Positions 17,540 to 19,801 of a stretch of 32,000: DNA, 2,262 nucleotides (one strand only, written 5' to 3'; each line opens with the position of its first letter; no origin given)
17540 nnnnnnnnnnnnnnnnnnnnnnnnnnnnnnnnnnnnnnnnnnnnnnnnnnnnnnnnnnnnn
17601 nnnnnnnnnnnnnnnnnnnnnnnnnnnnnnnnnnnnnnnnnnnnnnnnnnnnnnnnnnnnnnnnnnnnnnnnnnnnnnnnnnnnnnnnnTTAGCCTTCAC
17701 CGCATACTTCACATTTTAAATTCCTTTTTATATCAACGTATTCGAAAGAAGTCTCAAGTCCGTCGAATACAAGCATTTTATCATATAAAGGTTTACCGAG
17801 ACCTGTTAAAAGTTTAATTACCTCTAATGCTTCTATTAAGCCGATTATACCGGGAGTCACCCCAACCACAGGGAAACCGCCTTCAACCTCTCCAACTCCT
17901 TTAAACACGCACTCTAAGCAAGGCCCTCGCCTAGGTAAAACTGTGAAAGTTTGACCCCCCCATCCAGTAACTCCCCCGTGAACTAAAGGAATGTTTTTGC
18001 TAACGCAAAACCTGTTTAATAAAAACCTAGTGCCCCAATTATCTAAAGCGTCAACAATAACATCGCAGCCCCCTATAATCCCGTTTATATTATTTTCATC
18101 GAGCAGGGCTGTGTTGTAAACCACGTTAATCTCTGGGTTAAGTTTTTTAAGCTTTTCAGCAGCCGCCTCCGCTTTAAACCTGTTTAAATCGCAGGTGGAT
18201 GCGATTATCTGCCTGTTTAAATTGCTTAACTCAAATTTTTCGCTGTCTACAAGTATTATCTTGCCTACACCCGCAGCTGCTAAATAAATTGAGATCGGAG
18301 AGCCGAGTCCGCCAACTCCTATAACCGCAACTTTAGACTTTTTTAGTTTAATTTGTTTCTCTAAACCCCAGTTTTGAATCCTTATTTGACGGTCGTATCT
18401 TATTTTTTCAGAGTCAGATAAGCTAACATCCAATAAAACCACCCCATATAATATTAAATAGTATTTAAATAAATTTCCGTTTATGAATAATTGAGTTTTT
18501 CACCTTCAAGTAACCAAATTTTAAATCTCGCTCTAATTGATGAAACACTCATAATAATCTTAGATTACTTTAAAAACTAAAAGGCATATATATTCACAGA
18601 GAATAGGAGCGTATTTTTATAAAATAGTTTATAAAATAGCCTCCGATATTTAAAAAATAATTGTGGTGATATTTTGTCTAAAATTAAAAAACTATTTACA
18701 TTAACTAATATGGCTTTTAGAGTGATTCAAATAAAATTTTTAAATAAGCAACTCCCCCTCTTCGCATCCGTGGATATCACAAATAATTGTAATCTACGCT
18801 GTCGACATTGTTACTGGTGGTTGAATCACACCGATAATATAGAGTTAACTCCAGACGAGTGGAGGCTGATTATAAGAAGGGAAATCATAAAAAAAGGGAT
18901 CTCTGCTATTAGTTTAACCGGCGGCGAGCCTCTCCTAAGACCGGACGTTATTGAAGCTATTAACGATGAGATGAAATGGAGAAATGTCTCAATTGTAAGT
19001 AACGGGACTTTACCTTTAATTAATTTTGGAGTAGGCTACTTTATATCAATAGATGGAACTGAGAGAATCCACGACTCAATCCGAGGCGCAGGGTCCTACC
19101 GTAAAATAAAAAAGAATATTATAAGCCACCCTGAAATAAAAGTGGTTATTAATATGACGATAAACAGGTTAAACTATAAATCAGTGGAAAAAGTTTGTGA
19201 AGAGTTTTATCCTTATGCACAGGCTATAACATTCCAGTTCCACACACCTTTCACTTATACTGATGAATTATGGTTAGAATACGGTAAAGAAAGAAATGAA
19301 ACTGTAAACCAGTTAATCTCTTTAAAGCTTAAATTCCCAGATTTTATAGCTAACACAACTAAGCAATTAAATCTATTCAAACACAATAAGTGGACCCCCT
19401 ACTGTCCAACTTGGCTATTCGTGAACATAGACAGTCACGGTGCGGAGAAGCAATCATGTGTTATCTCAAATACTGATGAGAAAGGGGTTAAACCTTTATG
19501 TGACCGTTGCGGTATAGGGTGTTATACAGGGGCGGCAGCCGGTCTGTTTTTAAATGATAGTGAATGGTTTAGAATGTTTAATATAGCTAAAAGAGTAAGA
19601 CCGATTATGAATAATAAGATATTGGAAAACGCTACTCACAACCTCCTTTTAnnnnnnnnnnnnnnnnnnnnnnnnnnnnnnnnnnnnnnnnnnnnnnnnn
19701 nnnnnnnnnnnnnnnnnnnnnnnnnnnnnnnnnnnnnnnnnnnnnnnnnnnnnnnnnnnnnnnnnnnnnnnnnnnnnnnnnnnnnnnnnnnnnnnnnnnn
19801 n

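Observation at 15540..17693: EF-2 paralog with intact GTPase motifs but no diphthamide loop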

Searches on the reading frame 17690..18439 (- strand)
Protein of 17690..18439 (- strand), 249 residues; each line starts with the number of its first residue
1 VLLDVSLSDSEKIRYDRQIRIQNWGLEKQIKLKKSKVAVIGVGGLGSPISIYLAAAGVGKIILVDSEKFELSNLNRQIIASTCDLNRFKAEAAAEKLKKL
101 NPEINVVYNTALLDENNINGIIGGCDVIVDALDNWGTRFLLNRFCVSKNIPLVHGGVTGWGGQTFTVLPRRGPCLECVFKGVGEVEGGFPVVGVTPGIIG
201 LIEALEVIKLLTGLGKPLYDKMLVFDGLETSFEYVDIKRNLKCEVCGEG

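Call 10: search_protein_families(library=pfam, proteins=[window:17690-18439:-], max_evalue=0.001)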
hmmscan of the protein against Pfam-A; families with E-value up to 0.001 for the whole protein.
window:17690-18439:- (249 aa): 2 families
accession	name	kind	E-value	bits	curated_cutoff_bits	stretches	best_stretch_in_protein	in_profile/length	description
PF00899.27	ThiF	-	1.2e-68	231.3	28.1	1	15-244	1-237/238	ThiF family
PF03721.20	UDPG_MGDP_dh_N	-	0.00093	19.2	27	0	36-79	2-44/187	UDP-glucose/GDP-mannose dehydrogenase family, NAD binding domain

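Call 37: search_protein_families(library=ncbifam, proteins=[window:17690-18439:-], max_evalue=0.00001)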
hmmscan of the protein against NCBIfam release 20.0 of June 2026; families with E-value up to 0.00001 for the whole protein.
window:17690-18439:- (249 aa): 22 families
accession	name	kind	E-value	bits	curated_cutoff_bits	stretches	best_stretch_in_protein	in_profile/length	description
NF006204.0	PRK08328.1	equivalog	5.5e-71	238.8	339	1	7-237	2-231/231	hypothetical protein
NF006444.0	PRK08762.1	equivalog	5.7e-71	239.2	449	1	6-249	119-370/387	molybdopterin-synthase adenylyltransferase MoeB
NF004281.0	PRK05690.1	subfamily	3.5e-66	223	266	1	6-247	4-249/250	molybdopterin-synthase adenylyltransferase MoeB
NF047750.1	SAMPActivE1UbaA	equivalog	4.3e-62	209.9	450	1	6-248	4-250/270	SAMP-activating enzyme E1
TIGR02356.1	adenyl_thiF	equivalog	2.2e-56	190.5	275.25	1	14-211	1-203/203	thiazole biosynthesis adenylyltransferase ThiF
TIGR02355.1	moeB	equivalog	3.3e-54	183.8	376.55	1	11-246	1-240/240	molybdopterin-synthase adenylyltransferase MoeB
NF005902.0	PRK07878.1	equivalog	1.3e-50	172.4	647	1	6-244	14-261/392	adenylyltransferase/sulfurtransferase MoeZ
NF005646.0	PRK07411.1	equivalog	2e-49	168.8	633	1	4-245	8-254/390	molybdopterin-synthase adenylyltransferase MoeB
NF004111.0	PRK05600.1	equivalog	1.5e-44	152.7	437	1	5-236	12-251/371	ThiF family adenylyltransferase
NF009123.0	PRK12475.1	subfamily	9.1e-41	140.2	510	1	14-248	4-245/338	MoeB/ThiF family adenylyltransferase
NF006395.0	PRK08644.1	equivalog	6.7e-33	114.1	159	1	27-163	23-161/215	sulfur carrier protein ThiS adenylyltransferase ThiF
TIGR02354.1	thiF_fam2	equivalog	1.2e-26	93.9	152.2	1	29-142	16-128/200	thiamine biosynthesis protein ThiF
NF006077.0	PRK08223.1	equivalog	2.5e-25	89.1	266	1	27-168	21-164/296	hypothetical protein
NF011696.0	PRK15116.1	equivalog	7e-20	71.8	304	1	5-163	3-158/268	tRNA cyclic N6-threonylcarbamoyladenosine(37) synthase TcdA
NF011424.0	PRK14851.1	subfamily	8.5e-18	63.7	1170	1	24-167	30-178/679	hypothetical protein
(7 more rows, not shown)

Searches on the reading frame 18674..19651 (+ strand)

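Call 10: search_protein_families(library=pfam, proteins=[window:18674-19651:+], max_evalue=0.001)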
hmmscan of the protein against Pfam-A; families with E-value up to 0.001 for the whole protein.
window:18674-19651:+ (326 aa): 2 families
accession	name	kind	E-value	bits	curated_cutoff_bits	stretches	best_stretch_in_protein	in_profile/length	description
PF04055.27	Radical_SAM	-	6.4e-17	62.7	29.5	1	35-173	3-161/166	Radical SAM superfamily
PF13353.11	Fer4_12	-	0.00047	20.9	22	1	37-102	13-79/137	4Fe-4S single cluster domain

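Call 37: search_protein_families(library=ncbifam, proteins=[window:18674-19651:+], max_evalue=0.00001)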
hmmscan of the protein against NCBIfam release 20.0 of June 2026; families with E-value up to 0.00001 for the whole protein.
window:18674-19651:+ (326 aa): 44 families (the best 25 are shown)
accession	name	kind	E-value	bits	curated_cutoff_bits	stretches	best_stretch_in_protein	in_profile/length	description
TIGR03961.1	rSAM_PTO1314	hypoth_equivalog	1.4e-22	80.4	306.05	1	23-267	17-268/332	PTO1314 family radical SAM protein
TIGR04250.1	SCM_rSAM_ScmE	equivalog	2.9e-19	69.2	400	1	32-175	6-162/358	SynChlorMet cassette radical SAM/SPASM protein ScmE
TIGR04403.1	rSAM_skfB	equivalog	7.9e-18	64.4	300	1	23-179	98-265/402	sporulation killing factor system radical SAM maturase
TIGR04054.1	rSAM_NirJ1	equivalog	2.2e-16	59.5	650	1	33-175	40-194/387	putative heme d1 biosynthesis radical SAM protein NirJ1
TIGR02668.1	moaA_archaeal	equivalog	8.7e-15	54.5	325.25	1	33-113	14-96/303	GTP 3',8-cyclase MoaA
TIGR04546.1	rSAM_ahbC_deAc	equivalog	6.6e-14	51.5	650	1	33-175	43-197/390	12,18-didecarboxysiroheme deacetylase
NF001199.0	PRK00164.2-1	equivalog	2.3e-13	50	231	1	33-113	16-98/308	GTP 3',8-cyclase MoaA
NF047865.1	rSAM_PapB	equivalog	2.8e-13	49.8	340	1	34-214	8-212/330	PapB family radical SAM/SPASM ranthipeptide maturase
TIGR04051.1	rSAM_NirJ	equivalog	8.2e-13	48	515.45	1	35-172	8-157/354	heme d1 biosynthesis radical SAM protein NirJ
NF045574.1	sacti_mat_StsB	exception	9.1e-13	47.8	625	1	34-176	101-254/466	StsB family radical SAM/SPASM domain sactipeptide maturase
NF050035.1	rSAM_WgK_link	exception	1e-12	47.7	650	1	26-167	6-160/367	radical SAM/SPASM peptide maturase WgkB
NF038283.1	viperin_w_prok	equivalog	1.2e-12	47.6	180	1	35-113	8-94/281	viperin family antiviral radical SAM protein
TIGR02666.1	moaA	equivalog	2e-12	46.7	284.05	1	33-112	14-101/336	GTP 3',8-cyclase MoaA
TIGR04053.2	TIGR04053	equivalog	2.2e-12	46.9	395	1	26-176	5-171/366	TIGR04053 family radical SAM/SPASM domain-containing protein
TIGR04303.1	GeoRSP_rSAM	equivalog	1.6e-11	44.3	400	1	28-176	4-162/325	GeoRSP system radical SAM/SPASM protein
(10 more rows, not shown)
